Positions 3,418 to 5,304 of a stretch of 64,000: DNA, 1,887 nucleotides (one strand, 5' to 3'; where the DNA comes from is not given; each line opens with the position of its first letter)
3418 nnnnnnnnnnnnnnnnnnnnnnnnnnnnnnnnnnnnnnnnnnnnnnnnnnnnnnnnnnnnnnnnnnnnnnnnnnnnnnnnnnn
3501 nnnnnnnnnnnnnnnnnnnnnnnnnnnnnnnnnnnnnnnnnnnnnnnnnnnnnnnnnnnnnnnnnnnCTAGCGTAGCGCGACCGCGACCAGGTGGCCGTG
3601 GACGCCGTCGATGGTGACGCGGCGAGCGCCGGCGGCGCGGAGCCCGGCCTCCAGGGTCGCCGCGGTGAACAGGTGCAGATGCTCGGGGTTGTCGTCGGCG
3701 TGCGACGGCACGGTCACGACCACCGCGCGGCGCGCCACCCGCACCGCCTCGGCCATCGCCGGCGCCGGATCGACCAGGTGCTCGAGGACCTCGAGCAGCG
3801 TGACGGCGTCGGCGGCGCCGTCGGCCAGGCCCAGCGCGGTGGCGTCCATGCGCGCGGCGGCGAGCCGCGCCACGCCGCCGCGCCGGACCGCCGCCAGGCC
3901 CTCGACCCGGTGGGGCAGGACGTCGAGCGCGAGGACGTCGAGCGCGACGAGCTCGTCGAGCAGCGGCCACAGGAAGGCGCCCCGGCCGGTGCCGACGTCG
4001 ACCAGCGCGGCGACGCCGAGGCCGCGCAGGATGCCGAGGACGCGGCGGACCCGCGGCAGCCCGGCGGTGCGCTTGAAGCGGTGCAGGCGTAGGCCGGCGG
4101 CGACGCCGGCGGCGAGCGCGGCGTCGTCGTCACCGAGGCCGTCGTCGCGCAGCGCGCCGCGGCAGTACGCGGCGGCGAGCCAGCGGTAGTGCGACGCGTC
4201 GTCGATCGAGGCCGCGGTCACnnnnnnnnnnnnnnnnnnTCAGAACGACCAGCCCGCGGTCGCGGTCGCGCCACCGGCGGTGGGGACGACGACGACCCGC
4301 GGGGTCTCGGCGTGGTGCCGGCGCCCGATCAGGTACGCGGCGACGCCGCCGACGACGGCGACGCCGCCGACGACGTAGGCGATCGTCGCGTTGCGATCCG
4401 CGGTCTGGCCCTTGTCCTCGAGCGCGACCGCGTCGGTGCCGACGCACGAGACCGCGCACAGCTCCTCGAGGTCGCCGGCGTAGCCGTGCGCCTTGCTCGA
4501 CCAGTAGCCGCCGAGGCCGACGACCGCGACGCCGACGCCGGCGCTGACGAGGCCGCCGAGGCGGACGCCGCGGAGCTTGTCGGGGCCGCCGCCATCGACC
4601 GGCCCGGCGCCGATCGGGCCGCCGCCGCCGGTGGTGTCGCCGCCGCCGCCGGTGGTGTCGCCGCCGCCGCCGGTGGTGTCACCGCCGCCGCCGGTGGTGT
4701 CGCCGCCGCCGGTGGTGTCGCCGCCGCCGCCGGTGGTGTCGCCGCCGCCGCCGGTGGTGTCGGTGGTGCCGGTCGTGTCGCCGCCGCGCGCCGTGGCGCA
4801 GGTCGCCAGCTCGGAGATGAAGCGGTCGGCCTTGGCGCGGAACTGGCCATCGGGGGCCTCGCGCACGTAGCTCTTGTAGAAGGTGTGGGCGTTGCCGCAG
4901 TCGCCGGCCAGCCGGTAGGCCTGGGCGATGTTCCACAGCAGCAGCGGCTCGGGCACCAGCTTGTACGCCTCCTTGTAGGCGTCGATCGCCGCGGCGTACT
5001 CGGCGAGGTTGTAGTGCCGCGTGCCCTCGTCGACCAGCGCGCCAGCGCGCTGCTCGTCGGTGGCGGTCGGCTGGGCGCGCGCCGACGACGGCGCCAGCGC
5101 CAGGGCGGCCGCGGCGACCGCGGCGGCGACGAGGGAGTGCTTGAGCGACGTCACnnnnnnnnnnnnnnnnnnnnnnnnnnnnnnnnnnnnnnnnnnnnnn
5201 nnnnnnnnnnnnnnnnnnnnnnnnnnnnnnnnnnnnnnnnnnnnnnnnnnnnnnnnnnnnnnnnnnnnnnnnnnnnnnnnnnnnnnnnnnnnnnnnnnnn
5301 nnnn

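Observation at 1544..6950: RNA end-healing and sealing cassette (SAM methyltransferase - Rnl ligase - HD-Pnk) in a run of same-strand genes behind a Ser/Thr kinase and a TPR protein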

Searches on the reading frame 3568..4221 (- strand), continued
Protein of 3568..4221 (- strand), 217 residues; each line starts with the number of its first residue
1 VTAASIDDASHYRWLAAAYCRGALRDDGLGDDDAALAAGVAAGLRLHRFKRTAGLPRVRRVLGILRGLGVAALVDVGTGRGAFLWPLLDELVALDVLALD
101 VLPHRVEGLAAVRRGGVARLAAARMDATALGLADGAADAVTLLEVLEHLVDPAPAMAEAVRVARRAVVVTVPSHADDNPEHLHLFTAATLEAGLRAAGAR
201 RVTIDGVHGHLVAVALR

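Call 80: find_homologous_proteins(query=P0248, max_evalue=1e-10)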
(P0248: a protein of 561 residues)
Query P0248 (561 aa): 80 proteins with E <= 1e-10 among 8000 candidates.
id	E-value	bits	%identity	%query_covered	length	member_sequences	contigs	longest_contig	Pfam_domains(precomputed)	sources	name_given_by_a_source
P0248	0.0e+0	1254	100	100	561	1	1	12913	PF13847.13,PF13489.13,PF08003.18,PF18043.7,PF13649.13,PF09414.16,PF08241.19,PF08242.19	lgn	-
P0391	1.2e-182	627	56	98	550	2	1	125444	PF13847.13,PF13489.13,PF18043.7,PF13649.13,PF09414.16,PF08241.19,PF08242.19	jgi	jgi:Rnl2 family RNA ligase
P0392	4.7e-180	618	55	97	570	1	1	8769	PF13847.13,PF13489.13,PF18043.7,PF13649.13,PF09414.16,PF08241.19,PF08242.19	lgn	-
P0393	3.5e-176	605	56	98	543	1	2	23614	PF13847.13,PF13489.13,PF13649.13,PF09414.16,PF08241.19,PF08242.19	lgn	-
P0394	3.0e-175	602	55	97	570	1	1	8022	PF13847.13,PF13489.13,PF18043.7,PF13649.13,PF09414.16,PF08241.19,PF08242.19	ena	-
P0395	5.2e-174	598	54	97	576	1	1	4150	PF13847.13,PF13489.13,PF13649.13,PF09414.16,PF08241.19,PF08242.19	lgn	-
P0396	7.7e-174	598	53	98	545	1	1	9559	PF13847.13,PF13489.13,PF13649.13,PF09414.16,PF08241.19,PF08242.19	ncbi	-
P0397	2.4e-173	596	55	95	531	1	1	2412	PF13847.13,PF13489.13,PF18043.7,PF13649.13,PF09414.16,PF08241.19,PF08242.19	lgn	-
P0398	2.9e-173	596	54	98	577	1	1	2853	PF13847.13,PF13489.13,PF13649.13,PF09414.16,PF08241.19,PF08242.19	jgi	jgi:Rnl2 family RNA ligase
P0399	1.5e-172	593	53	98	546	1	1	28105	PF13847.13,PF13489.13,PF18043.7,PF13649.13,PF09414.16,PF08241.19,PF08242.19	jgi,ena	-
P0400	1.8e-172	593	53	98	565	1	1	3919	PF07021.19,PF13847.13,PF13489.13,PF13649.13,PF09414.16,PF08241.19,PF08242.19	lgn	-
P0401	3.6e-172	592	53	97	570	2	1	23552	PF13847.13,PF13489.13,PF18043.7,PF13649.13,PF09414.16,PF08241.19,PF08242.19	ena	-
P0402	1.2e-171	590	54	98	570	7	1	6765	PF13847.13,PF13489.13,PF13649.13,PF09414.16,PF00891.25,PF08241.19,PF08242.19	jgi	jgi:Rnl2 family RNA ligase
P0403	7.2e-170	584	54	98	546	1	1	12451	PF13489.13,PF18043.7,PF13649.13,PF09414.16,PF08241.19,PF08242.19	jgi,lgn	jgi:Rnl2 family RNA ligase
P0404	2.3e-169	583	55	98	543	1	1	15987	PF07021.19,PF13847.13,PF13489.13,PF13649.13,PF09414.16,PF08241.19,PF08242.19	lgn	-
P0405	2.8e-169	582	53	98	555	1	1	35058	PF13847.13,PF13489.13,PF18043.7,PF13649.13,PF09414.16,PF08241.19,PF08242.19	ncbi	ncbi:MAG: RNA ligase family protein [Myxococcota bacterium]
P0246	3.4e-120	420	48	76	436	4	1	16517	PF13847.13,PF13489.13,PF13649.13,PF08241.19,PF08242.19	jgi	-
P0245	7.2e-85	304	53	53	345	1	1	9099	PF13847.13,PF13489.13,PF13649.13,PF08241.19,PF08242.19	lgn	-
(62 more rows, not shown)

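Call 81: find_encoding_contigs(protein=P0391, flank=6000, max_places=1)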
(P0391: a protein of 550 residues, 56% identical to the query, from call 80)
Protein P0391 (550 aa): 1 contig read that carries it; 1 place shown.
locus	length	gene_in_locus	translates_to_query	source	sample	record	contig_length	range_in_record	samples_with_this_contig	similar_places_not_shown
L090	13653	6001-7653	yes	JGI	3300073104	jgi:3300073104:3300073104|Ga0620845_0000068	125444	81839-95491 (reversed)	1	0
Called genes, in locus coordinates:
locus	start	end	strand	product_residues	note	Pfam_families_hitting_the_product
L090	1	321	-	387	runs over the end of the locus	PF00144:Beta-lactamase, PF13354:Beta-lactamase2 (faint)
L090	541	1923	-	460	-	-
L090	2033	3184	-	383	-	-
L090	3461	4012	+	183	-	PF13474:SnoaL_3 (weak), PF14534:DUF4440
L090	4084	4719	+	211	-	PF03167:UDG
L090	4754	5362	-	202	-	-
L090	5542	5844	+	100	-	-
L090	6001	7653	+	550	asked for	PF09414:RNA_ligase, PF18043:T4_Rnl2_C (weak), PF13489:Methyltransf_23, PF13847:Methyltransf_31, PF08241:Methyltransf_11, PF08242:Methyltransf_12, PF13649:Methyltransf_25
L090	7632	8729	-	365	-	-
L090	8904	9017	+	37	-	-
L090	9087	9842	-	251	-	PF06314:ADC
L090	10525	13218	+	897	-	PF01326:PPDK_N, PF27448:Rph_4th, PF00391:PEP-utilizers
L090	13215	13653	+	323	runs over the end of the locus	-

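Call 82: find_encoding_contigs(protein=P0405, flank=6000, max_places=1)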
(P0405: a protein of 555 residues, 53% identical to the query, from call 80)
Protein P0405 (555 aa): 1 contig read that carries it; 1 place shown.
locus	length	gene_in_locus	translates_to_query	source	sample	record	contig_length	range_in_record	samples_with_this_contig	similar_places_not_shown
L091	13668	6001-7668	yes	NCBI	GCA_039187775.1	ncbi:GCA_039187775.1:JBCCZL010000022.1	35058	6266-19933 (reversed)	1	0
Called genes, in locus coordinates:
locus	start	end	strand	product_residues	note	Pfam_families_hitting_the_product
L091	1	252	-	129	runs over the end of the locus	-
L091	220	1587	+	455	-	PF25919:BSH_CusB (weak), PF25967:RND-MFP_C (faint), PF25975:CzcB_C, PF25989:YknX_C (weak)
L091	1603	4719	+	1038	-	PF00873:ACR_tran, PF03176:MMPL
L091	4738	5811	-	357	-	-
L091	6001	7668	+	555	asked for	PF09414:RNA_ligase, PF18043:T4_Rnl2_C (weak), PF13489:Methyltransf_23, PF08241:Methyltransf_11, PF08242:Methyltransf_12, PF13649:Methyltransf_25, PF13847:Methyltransf_31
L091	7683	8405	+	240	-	PF09414:RNA_ligase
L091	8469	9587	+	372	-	PF01966:HD, PF13671:AAA_33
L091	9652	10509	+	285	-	PF13174:TPR_6 (faint), PF13176:TPR_7 (faint), PF13181:TPR_8 (faint), PF13371:TPR_9 (faint), PF13432:TPR_16 (weak), PF00515:TPR_1, PF07719:TPR_2 (weak), PF13432:TPR_16, +6 more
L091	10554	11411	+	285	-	-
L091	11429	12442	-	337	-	-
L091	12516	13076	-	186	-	PF00440:TetR_N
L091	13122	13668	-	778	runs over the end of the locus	PF02687:FtsX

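Call 83: find_encoding_contigs(protein=P0399, flank=6000, max_places=1)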
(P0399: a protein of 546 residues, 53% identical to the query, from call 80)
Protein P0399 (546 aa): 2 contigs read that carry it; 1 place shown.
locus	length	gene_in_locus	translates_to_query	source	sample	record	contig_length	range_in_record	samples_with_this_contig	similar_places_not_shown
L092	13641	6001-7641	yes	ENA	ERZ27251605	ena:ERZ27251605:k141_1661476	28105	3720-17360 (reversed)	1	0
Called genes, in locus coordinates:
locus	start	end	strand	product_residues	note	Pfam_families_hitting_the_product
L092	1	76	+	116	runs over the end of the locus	PF17074:Darcynin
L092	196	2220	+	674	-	-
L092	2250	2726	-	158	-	PF10604:Polyketide_cyc2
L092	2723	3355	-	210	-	PF00440:TetR_N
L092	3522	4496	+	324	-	PF00144:Beta-lactamase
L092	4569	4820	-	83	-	PF00413:Peptidase_M10 (weak)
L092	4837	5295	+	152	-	-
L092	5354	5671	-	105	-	-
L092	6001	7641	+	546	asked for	PF09414:RNA_ligase, PF18043:T4_Rnl2_C (faint), PF13489:Methyltransf_23, PF08241:Methyltransf_11, PF08242:Methyltransf_12, PF13649:Methyltransf_25, PF13847:Methyltransf_31 (weak)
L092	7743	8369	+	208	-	PF00652:Ricin_B_lectin (weak), PF14200:RicinB_lectin_2, PF00652:Ricin_B_lectin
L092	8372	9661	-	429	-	-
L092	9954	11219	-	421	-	PF07714:PK_Tyr_Ser-Thr, PF00069:Pkinase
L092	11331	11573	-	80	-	-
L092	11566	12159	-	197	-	PF12802:MarR_2, PF13463:HTH_27, PF25212:HVO_A0114 (weak), PF01047:MarR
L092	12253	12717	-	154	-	-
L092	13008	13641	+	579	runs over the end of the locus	-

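Call 93: search_protein_families(library=ncbifam, alignment_id=A2, max_evalue=0.001)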
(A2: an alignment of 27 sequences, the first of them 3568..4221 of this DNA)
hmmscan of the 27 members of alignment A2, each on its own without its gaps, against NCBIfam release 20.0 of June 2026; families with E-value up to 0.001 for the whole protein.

A. member 1, window:3568-4221:- (217 aa): 3 families
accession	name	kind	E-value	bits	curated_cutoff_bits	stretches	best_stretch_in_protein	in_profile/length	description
NF041255.1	mycofact_MftM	equivalog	3.2e-16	59.5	200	1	73-209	143-283/289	mycofactocin oligosaccharide methyltransferase MftM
TIGR04074.1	bacter_Hen1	equivalog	2.5e-06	26.3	340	1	57-174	270-396/462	3' terminal RNA ribose 2'-O-methyltransferase Hen1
NF045667.1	MTase_DVU1556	equivalog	4.6e-05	23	155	1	54-165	7-113/213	DVU_1556 family methyltransferase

B. families by the number of members that match (of 27 scanned): 29 families (the first 25 are shown)
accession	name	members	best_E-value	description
NF041255.1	mycofact_MftM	27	4.7e-21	mycofactocin oligosaccharide methyltransferase MftM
TIGR01983.1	UbiG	20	3e-09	bifunctional 2-polyprenyl-6-hydroxyphenol methylase/3-demethylubiquinol 3-O-methyltransferase UbiG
NF045667.1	MTase_DVU1556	20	3.1e-09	DVU_1556 family methyltransferase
TIGR02072.1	BioC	19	3.7e-08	malonyl-ACP O-methyltransferase BioC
TIGR04074.1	bacter_Hen1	18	1.2e-08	3' terminal RNA ribose 2'-O-methyltransferase Hen1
TIGR02081.1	metW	14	5.9e-08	methionine biosynthesis protein MetW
NF011650.0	PRK15068.1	10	5.7e-09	tRNA 5-methoxyuridine(34)/uridine 5-oxyacetic acid(34) synthase CmoB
TIGR00452.1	TIGR00452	8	2.3e-08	tRNA 5-methoxyuridine(34)/uridine 5-oxyacetic acid(34) synthase CmoB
TIGR01934.1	MenG_MenH_UbiE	8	8.7e-06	ubiquinone/menaquinone biosynthesis methyltransferase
NF001241.0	PRK00216.1-2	6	6.1e-05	demethylmenaquinone methyltransferase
NF008405.0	PRK11207.1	3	3.6e-06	tellurite resistance methyltransferase TehB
NF004851.0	PRK06202.1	3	1.5e-05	hypothetical protein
NF041675.1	sarc_dimgly_tmase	3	3.1e-05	sarcosine/dimethylglycine N-methyltransferase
TIGR04543.1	ketoArg_3Met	3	0.0002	2-ketoarginine methyltransferase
NF000499.2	Erm23S_rRNA_broad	2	8.6e-05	23S ribosomal RNA methyltransferase Erm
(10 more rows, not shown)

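Call 100: find_encoding_contigs(protein=P0121, flank=6000, max_places=2)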
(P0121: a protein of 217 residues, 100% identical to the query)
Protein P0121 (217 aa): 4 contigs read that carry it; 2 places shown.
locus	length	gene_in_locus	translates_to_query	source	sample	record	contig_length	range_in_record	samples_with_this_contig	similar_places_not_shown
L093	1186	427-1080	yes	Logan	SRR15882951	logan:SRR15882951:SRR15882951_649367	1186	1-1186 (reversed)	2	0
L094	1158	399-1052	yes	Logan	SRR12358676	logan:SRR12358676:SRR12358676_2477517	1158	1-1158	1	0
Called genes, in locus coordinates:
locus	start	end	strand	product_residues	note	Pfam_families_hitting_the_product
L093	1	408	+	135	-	?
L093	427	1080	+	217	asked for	PF13489:Methyltransf_23 (weak), PF08241:Methyltransf_11, PF08242:Methyltransf_12, PF13649:Methyltransf_25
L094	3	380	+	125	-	?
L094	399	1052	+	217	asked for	PF13489:Methyltransf_23 (weak), PF08241:Methyltransf_11, PF08242:Methyltransf_12, PF13649:Methyltransf_25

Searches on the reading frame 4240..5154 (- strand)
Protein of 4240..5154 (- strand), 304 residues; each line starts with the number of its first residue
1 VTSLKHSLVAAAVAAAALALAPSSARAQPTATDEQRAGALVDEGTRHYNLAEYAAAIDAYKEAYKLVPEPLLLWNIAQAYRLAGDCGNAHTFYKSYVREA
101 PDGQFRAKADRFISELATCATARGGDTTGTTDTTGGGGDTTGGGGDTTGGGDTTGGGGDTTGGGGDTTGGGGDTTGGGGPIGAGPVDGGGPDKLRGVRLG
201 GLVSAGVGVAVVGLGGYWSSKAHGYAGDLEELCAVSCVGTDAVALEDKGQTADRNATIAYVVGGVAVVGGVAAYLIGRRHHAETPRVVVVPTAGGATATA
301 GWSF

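Call 6: search_protein_families(library=pfam, proteins=[window:4240-5154:-], max_evalue=0.01)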
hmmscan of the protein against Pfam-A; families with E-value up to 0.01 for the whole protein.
window:4240-5154:- (304 aa): 2 families
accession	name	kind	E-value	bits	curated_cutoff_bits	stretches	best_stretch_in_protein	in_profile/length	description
PF13432.12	TPR_16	-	3.6e-05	24.5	32.7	1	42-102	2-63/65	Tetratricopeptide repeat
PF13428.12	TPR_14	-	0.0043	18.1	23.5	0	44-74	8-38/44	Tetratricopeptide repeat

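Call 7: search_protein_families(library=ncbifam, proteins=[window:4240-5154:-], max_evalue=0.01)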
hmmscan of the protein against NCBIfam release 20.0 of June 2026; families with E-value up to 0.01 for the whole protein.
window:4240-5154:- (304 aa): 3 families
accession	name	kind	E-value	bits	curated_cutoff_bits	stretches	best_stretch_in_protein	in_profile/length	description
NF053607.1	CHU_0125_OmpA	equivalog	0.001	17.7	620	1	40-100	22-83/639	CHU_0125 family OmpA-like outer membrane integrity protein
TIGR02917.1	PEP_TPR_lipo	equivalog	0.0034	15.3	312.2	1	43-102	709-768/899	XrtA/PEP-CTERM system TPR-repeat protein PrsT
NF042912.1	Amuc_1098_fam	equivalog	0.0056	14.8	750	1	24-70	28-74/805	Amuc_1098 family type IV pilus outer membrane protein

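Call 78: search_protein_families(library=padloc, proteins=[window:4240-5154:-], max_evalue=0.001)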
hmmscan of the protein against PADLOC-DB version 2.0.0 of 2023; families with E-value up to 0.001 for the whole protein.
window:4240-5154:- (304 aa): 0 families
